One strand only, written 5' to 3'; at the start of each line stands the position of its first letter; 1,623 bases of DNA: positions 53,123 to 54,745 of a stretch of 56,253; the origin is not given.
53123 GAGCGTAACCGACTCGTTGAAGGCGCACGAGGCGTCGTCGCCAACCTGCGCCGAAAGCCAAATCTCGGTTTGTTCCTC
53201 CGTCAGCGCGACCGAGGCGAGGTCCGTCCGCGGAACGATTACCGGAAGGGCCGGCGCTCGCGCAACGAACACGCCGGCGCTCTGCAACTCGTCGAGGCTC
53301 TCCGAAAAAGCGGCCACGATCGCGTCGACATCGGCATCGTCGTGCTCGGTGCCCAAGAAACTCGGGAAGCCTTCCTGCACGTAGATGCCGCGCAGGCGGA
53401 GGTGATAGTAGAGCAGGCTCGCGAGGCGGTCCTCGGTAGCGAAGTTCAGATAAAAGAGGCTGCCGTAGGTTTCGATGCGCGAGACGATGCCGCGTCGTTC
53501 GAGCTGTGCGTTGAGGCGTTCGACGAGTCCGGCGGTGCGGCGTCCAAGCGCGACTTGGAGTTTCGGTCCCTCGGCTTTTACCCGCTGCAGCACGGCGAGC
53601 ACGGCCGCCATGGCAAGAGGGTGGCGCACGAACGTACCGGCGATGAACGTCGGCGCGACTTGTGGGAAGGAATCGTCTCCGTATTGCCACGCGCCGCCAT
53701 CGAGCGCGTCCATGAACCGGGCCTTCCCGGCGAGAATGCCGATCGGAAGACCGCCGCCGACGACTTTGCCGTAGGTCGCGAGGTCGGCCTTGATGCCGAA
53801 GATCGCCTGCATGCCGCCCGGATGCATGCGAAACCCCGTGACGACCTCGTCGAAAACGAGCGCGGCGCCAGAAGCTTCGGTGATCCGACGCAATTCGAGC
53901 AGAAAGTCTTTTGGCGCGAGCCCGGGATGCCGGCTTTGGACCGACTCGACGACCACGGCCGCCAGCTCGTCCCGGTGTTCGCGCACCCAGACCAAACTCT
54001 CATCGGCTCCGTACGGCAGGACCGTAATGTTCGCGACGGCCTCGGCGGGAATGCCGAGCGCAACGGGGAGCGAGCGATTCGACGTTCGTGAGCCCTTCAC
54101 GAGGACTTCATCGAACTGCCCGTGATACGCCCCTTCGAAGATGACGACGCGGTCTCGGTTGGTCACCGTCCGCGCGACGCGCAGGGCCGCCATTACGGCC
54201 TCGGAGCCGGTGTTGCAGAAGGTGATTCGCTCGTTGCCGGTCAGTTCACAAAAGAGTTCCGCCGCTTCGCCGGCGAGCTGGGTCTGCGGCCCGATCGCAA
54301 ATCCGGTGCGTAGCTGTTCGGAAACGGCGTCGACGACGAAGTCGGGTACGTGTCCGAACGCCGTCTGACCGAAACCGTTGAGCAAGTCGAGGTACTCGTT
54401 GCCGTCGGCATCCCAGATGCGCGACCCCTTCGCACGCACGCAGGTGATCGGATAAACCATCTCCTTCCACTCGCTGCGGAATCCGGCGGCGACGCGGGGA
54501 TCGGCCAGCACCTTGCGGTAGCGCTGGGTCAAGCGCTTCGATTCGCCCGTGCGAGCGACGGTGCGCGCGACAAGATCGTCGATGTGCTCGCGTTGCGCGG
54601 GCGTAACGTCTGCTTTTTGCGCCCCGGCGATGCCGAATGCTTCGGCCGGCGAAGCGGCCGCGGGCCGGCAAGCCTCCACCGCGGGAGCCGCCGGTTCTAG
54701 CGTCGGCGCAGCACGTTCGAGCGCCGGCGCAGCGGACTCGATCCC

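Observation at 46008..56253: Iturin-logic hybrid PKS/NRPS (AT-ACP-aminotransferase-C-A-T + C-A-T-TE) that stops after only two amino acids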

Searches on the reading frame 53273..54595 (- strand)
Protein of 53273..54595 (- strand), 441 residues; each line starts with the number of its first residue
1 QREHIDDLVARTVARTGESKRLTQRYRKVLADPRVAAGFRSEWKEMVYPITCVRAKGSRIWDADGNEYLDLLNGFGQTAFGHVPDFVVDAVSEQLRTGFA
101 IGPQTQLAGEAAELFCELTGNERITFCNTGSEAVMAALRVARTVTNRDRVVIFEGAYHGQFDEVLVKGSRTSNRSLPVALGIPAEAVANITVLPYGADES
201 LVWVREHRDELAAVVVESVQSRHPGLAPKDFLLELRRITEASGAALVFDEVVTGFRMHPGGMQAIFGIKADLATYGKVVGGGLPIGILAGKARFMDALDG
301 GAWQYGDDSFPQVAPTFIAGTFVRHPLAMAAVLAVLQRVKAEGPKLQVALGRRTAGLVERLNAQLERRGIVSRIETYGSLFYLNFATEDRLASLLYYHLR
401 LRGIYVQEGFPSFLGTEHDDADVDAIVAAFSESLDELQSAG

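Call 21: find_related_loci(query=A1, collection=genome_contigs, flank=10000)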
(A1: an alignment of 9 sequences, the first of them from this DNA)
Query A1 (441 aa) in genome_contigs; peptide patterns used: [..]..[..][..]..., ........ (x = any residue, [..] = any of these).
600 stretches matched a pattern (row limit reached: there are more); 589 encode a relative of the query (tblastn E <= 1e-3); the best 80 are kept; 80 distinct loci.
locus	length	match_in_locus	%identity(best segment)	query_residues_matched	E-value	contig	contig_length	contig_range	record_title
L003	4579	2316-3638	87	1-441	0e+0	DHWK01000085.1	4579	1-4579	MAG TPA_asm: bacterium UBP12_UBA5184 isolate UBA5184 UBA5184_contig_4228, whole genome shotgun sequence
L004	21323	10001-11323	82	1-441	0e+0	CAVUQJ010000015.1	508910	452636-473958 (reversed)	MAG: Candidatus Eremiobacteraeota bacterium isolate MFD01633.bin.2.141 genome assembly, contig: contig_36678, whole geno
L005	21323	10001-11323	76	1-441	0e+0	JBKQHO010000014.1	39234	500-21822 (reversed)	MAG: Vulcanimicrobiaceae bacterium isolate BAr1A1B1C__bin_103 BAr1A1B1C_000000042012, whole genome shotgun sequence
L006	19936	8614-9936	76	1-441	0e+0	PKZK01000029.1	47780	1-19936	MAG: Vulcanimicrobiota bacterium isolate bog_1503 73.20111000_S3S.5_contig_3591, whole genome shotgun sequence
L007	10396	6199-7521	74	1-441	0e+0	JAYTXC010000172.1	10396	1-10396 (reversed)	MAG: Rhodospirillales bacterium isolate GFS_5928 GFS_5928_171, whole genome shotgun sequence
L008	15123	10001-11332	67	1-441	0e+0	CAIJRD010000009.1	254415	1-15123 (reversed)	MAG: uncultured Sinobacteraceae bacterium isolate MJ130729B_bin-348 genome assembly, contig: bin-348:09/20, whole genome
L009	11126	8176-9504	69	1-441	0e+0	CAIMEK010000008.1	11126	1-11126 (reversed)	MAG: uncultured Acetobacteraceae bacterium isolate AlinenLipids_bin-9626 genome assembly, contig: bin-9626:008/966, whol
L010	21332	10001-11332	67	1-441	0e+0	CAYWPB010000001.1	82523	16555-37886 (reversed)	MAG TPA_asm: uncultured Nevskia sp. isolate SRP273308_co1_128 genome assembly, contig: NODE_302_length_82523_cov_9.16738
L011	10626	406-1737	66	1-441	0e+0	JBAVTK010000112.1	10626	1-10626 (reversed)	MAG: Aliidongia sp. isolate MFD01323_ilm_asm_bin9 k127_147740, whole genome shotgun sequence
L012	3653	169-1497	67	1-441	0e+0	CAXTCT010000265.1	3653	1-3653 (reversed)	MAG TPA_asm: uncultured Acetobacteraceae bacterium isolate public_SRR2387885_metawrap_bin.4 genome assembly, contig: pub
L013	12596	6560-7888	64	1-441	0e+0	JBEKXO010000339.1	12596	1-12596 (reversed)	MAG: Terriglobales bacterium isolate SPRUCE 653 SPRUCE_653_339, whole genome shotgun sequence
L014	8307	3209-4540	64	1-441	0e+0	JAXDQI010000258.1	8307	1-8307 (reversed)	MAG: Gammaproteobacteria bacterium isolate BP_731 scaffold_5346965, whole genome shotgun sequence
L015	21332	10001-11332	65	1-441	0e+0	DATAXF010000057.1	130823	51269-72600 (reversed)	MAG TPA_asm: Steroidobacteraceae bacterium isolate SMAG_U5645 k141_1392090, whole genome shotgun sequence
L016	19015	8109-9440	66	1-441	0e+0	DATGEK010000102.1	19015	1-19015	MAG TPA_asm: Aliidongia sp. isolate SMAG_U9700 k141_1347362, whole genome shotgun sequence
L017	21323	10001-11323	66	1-439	0e+0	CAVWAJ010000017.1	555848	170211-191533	MAG: Terriglobia bacterium isolate MFD03726.bin.1.222 genome assembly, contig: contig_28369, whole genome shotgun sequen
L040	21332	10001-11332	61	1-441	0e+0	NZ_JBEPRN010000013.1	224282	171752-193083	Bradyrhizobium sp. F1.4.3 Ga0500241_13, whole genome shotgun sequence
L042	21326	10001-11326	63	1-441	0e+0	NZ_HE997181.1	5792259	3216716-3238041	Reyranella massiliensis 521, whole genome shotgun sequence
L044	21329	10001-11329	61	1-441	0e+0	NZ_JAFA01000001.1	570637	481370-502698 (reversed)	Paraburkholderia nodosa DSM 21604 A3CWDRAFT_scaffold_0.1_C, whole genome shotgun sequence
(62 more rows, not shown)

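Call 39: search_solved_structures(query=window:53273-54595:-, max_evalue=1e-10, show_alignments=1)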
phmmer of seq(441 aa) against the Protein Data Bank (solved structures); distinct sequences matched with E-value up to 1e-10: 99 (the best 60 are shown).
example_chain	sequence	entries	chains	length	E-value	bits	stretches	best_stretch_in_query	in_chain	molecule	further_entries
6kfm_A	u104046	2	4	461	1.4e-121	409.8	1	1-440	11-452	Mycosubtilin synthase subunit A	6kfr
6kfu_A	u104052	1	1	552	2.5e-121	409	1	1-440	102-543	Mycosubtilin synthase subunit A,Mycosubtilin synthase subunit A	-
3k28_A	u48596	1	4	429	3.6e-56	194.3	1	48-437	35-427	Glutamate-1-semialdehyde 2,1-aminomutase 2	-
3bs8_A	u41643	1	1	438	5.1e-55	190.5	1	47-431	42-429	Glutamate-1-semialdehyde 2,1-aminomutase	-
5hdm_A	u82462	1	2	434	8.6e-55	189.8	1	49-344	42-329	Glutamate-1-semialdehyde 2,1-aminomutase 1, chloroplastic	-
2cfb_A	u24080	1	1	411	5e-53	184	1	48-432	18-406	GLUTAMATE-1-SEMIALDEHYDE 2,1-AMINOMUTASE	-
6w80_A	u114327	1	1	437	9e-53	183.1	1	49-429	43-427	Glutamate-1-semialdehyde 2,1-aminomutase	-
3fq8_A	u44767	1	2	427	1.5e-51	179.1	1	48-429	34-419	Glutamate-1-semialdehyde 2,1-aminomutase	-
5i92_A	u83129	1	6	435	2.5e-51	178.4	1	49-392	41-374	Glutamate-1-semialdehyde 2,1-aminomutase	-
2hoy_A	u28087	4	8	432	2.6e-51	178.3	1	48-429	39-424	Glutamate-1-semialdehyde 2,1-aminomutase (GSAM) apo-form | Glutamate-1-semialdehyde 2,1-aminomutase (GSAM) pmp-form | Glutamate-1-semialdehyde 2,1-aminomutase (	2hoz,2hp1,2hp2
3fq7_A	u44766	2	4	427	2.7e-51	178.2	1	48-429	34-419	Glutamate-1-semialdehyde 2,1-aminomutase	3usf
3fqa_A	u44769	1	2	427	2.9e-51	178.2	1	48-429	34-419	Glutamate-1-semialdehyde 2,1-aminomutase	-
2gsa_A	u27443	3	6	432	4.9e-51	177.4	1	48-429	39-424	GLUTAMATE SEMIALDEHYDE AMINOTRANSFERASE | PROTEIN (GLUTAMATE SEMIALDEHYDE AMINOTRANSFERASE)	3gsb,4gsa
6k8h_A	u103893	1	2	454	6.8e-51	176.9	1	40-386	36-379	Aminotransferase class-III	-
2epj_A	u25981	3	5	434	1.3e-50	176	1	15-386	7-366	Glutamate-1-semialdehyde 2,1-aminomutase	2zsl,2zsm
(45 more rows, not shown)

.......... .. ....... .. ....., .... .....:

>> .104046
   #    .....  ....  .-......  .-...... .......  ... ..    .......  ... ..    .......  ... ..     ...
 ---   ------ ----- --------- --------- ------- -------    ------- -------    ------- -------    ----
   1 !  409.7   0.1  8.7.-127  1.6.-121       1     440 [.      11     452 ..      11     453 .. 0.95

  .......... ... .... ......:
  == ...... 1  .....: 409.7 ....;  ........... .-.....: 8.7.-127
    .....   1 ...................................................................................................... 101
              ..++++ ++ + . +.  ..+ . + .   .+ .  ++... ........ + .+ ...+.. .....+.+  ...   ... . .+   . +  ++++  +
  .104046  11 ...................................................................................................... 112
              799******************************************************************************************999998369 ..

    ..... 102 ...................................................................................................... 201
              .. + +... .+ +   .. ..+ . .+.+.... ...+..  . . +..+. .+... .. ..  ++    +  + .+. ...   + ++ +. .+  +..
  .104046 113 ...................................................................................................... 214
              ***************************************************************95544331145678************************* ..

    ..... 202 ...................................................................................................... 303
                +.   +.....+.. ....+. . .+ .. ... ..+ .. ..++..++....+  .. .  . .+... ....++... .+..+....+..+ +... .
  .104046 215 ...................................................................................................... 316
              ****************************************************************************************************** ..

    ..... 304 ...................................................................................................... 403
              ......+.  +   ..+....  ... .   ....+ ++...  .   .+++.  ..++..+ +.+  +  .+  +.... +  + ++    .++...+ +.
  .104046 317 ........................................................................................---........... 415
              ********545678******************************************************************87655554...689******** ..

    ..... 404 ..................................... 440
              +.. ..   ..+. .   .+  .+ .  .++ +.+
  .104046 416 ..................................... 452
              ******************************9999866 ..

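Call 47: search_protein_families(library=pfam, proteins=[L044:4718-14650:+, L044:14654-16957:+, L044:16980-18134:+, L044:18156-19235:+, L044:3474-4295:+, L044:2014-3024:-, L044:2-1705:-, L044:19751-20407:-], max_evalue=0.001)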
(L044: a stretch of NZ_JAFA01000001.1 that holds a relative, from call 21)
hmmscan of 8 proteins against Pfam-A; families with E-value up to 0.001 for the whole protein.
L044:4718-14650:+ (3311 aa): 12 families
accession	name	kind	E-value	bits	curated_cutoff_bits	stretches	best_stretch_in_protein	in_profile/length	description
PF00501.34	AMP-binding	-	2.3e-153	511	29.9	2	2686-3021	6-384/384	AMP-binding enzyme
PF00668.25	Condensation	-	3.1e-80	270.6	30.6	1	2225-2654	5-449/456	Condensation domain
PF00109.32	ketoacyl-synt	-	1e-72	245.2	20.8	1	618-871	3-252/252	Beta-ketoacyl synthase, N-terminal domain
PF00698.26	Acyl_transf_1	-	5e-53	181.1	32.7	1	1143-1429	1-281/319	Acyl transferase domain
PF00202.27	Aminotran_3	-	4.9e-46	157.7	30.5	1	1809-2122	9-324/403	Aminotransferase class-III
PF02801.28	Ketoacyl-synt_C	-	6.7e-38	129.8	20.8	1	879-998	1-118/119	Beta-ketoacyl synthase, C-terminal domain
PF00550.31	PP-binding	-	1.3e-33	115.5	20.8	3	3219-3279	2-65/67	Phosphopantetheine attachment site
PF22621.2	CurL-like_PKS_C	-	1.2e-20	73.7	27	1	1063-1126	1-64/64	CurL-like, PKS C-terminal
PF16197.11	KAsynt_C_assoc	-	6.1e-17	62.5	33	1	1001-1115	1-111/111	Ketoacyl-synthetase C-terminal extension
PF13193.12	AMP-binding_C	-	2.3e-15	57.7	24.5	2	429-504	1-76/76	AMP-binding enzyme C-terminal domain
PF22336.2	RhiE-like_linker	-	2.8e-13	50.1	27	1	1067-1128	2-62/67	RhiE-like, KS-MAT linker domain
PF00108.29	Thiolase_N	-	1.9e-06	27.9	26.4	1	734-820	25-112/260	Thiolase, N-terminal domain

L044:14654-16957:+ (768 aa): 2 families
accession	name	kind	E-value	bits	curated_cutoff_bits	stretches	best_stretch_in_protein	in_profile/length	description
PF00668.25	Condensation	-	9.6e-63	212.9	30.6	1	23-450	6-438/456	Condensation domain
PF00975.26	Thioesterase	-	3.8e-13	50.6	26.4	1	533-601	42-110/226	Thioesterase domain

L044:16980-18134:+ (385 aa): 1 family
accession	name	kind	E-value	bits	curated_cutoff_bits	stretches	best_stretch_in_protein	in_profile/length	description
PF00657.28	Lipase_GDSL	-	3.5e-06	27.8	23.6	1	56-204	2-105/208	GDSL-like Lipase/Acylhydrolase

L044:18156-19235:+ (360 aa): 1 family
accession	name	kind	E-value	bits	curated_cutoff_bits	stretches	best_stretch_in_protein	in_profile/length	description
PF13621.12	Cupin_8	-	1.1e-09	39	27.4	1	104-286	98-249/252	Cupin-like domain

L044:3474-4295:+ (274 aa): 2 families
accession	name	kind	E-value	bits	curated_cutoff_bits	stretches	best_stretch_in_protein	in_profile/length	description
PF01648.25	ACPS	-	2.3e-17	63.4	25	1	157-242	2-95/111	4'-phosphopantetheinyl transferase superfamily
PF22624.1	AASDHPPT_N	-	3.2e-08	34.2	27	1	62-150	6-96/100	4'-phosphopantetheinyl transferase, N-terminal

L044:2014-3024:- (337 aa): 3 families
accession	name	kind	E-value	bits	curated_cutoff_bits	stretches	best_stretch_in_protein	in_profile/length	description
PF00535.33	Glycos_transf_2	-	3.6e-25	89.3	23.3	1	37-142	1-108/168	Glycosyl transferase family 2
PF10111.15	Glyco_tranf_2_2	-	2e-10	41.1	27.3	1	37-140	1-109/276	Glycosyltransferase like family 2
PF13641.12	Glyco_tranf_2_3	-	2.7e-05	24.7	27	1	36-233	3-209/230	Glycosyltransferase like family 2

L044:2-1705:- (568 aa): 2 families
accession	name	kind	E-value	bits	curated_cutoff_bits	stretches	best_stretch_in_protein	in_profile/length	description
PF00702.32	Hydrolase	-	1.7e-05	25.7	26.4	0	305-384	102-182/191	haloacid dehalogenase-like hydrolase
PF11019.14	DUF2608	-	0.00024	21.1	22.6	0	358-393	163-198/244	Protein of unknown function (DUF2608)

L044:19751-20407:- (219 aa): 0 families

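Call 60: search_protein_families(library=pfam, proteins=[L040:3-1046:-, L040:1148-2074:-, L040:2124-3155:-, L040:3093-4232:+, L040:14582-18481:+, L040:19061-19696:-, L042:561-1523:-, L042:2528-4042:-, L042:14392-16758:+, L042:18424-19452:-], max_evalue=0.001)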
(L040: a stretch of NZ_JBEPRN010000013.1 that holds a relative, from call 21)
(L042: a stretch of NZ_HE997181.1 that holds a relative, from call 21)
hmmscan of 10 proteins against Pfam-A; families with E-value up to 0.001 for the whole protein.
L040:3-1046:- (348 aa): 1 family
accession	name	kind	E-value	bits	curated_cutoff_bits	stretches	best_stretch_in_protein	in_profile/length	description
PF13472.12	Lipase_GDSL_2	-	4.4e-05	24.5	32.9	1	108-170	1-63/178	GDSL-like Lipase/Acylhydrolase family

L040:1148-2074:- (309 aa): 2 families
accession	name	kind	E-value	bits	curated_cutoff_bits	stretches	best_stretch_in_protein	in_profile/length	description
PF13621.12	Cupin_8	-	2.2e-08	34.8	27.4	1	109-248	105-248/252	Cupin-like domain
PF08007.18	JmjC_2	-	3.3e-06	27.1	22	1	142-251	25-124/127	JmjC domain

L040:2124-3155:- (344 aa): 2 families
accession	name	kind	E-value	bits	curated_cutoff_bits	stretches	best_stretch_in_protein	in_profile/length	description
PF13621.12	Cupin_8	-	1.6e-09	38.5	27.4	1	49-275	24-250/252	Cupin-like domain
PF08007.18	JmjC_2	-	2.9e-06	27.3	22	1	170-274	29-122/127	JmjC domain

L040:3093-4232:+ (380 aa): 0 families

L040:14582-18481:+ (1300 aa): 3 families
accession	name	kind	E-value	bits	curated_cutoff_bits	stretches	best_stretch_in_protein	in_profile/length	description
PF00668.25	Condensation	-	9.9e-176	585.3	30.6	2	493-926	5-446/456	Condensation domain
PF00975.26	Thioesterase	-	5.6e-24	86.1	26.4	1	1042-1290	1-220/226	Thioesterase domain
PF00550.31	PP-binding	-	1.1e-17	64.4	20.8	1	957-1018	2-65/67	Phosphopantetheine attachment site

L040:19061-19696:- (212 aa): 0 families

L042:561-1523:- (321 aa): 2 families
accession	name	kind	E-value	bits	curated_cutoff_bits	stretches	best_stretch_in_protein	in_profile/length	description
PF01556.23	DnaJ_C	-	3.2e-43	147.8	26.6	1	147-291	2-152/152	DnaJ C terminal domain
PF00226.36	DnaJ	-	2.7e-25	88.7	27.8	1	13-75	1-63/63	DnaJ domain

L042:2528-4042:- (505 aa): 3 families
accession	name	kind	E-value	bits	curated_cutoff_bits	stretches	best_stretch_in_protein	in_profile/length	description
PF02771.21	Acyl-CoA_dh_N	-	8.6e-22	78.1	22.9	1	110-226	2-113/113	Acyl-CoA dehydrogenase, N-terminal domain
PF02770.24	Acyl-CoA_dh_M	-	2.6e-21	76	33.3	1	230-325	1-97/97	Acyl-CoA dehydrogenase, middle domain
PF00441.29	Acyl-CoA_dh_1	-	4.2e-17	63.1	22.4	1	337-503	1-150/150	Acyl-CoA dehydrogenase, C-terminal domain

L042:14392-16758:+ (789 aa): 2 families
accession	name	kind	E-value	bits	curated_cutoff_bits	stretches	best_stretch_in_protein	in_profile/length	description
PF00668.25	Condensation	-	8.4e-67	226.3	30.6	1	69-501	7-446/456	Condensation domain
PF00975.26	Thioesterase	-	2.5e-14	54.5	26.4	1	554-648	14-108/226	Thioesterase domain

L042:18424-19452:- (343 aa): 3 families
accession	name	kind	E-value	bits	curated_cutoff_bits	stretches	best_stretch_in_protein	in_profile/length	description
PF04773.18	FecR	-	1.4e-17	64.4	24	1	137-228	3-97/97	FecR protein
PF16220.10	DUF4880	-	5.9e-12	45.7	25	1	14-55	1-42/43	Domain of unknown function (DUF4880)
PF16344.10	FecR_C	-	4.9e-06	26.9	24.4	1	271-330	2-62/70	FecR, C-terminal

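Call 84: search_protein_representatives(protein=window:53276-54595:-)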
Query: 440 residues. Proteins with E-value up to 0.001 (for the whole library): 25012; up to 1e-10: 11612; up to 1e-30: 3232. The best 150 are listed.
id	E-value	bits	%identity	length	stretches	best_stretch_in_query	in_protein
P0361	1.5e-222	755.7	78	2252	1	1-440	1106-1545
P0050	3.9e-211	718.0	73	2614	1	1-438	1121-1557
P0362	9.2e-200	680.6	69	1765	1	1-439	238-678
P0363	4.2e-186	635.6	66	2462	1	2-439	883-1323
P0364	7.5e-186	634.7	66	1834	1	2-440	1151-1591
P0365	6.8e-185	631.6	40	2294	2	4-439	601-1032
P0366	4.7e-184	628.8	66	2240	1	1-439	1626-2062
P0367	4.2e-183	625.7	65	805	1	1-438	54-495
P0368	8.8e-183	624.6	63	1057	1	1-438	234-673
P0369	1.1e-181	621.0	65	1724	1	1-440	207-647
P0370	1.3e-181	620.8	65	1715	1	1-438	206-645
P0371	2.3e-179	613.4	66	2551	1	1-440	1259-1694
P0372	9.3e-179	611.4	61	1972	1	3-439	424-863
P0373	8.1e-178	608.3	62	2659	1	2-439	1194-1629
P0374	1.2e-175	601.1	61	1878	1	1-437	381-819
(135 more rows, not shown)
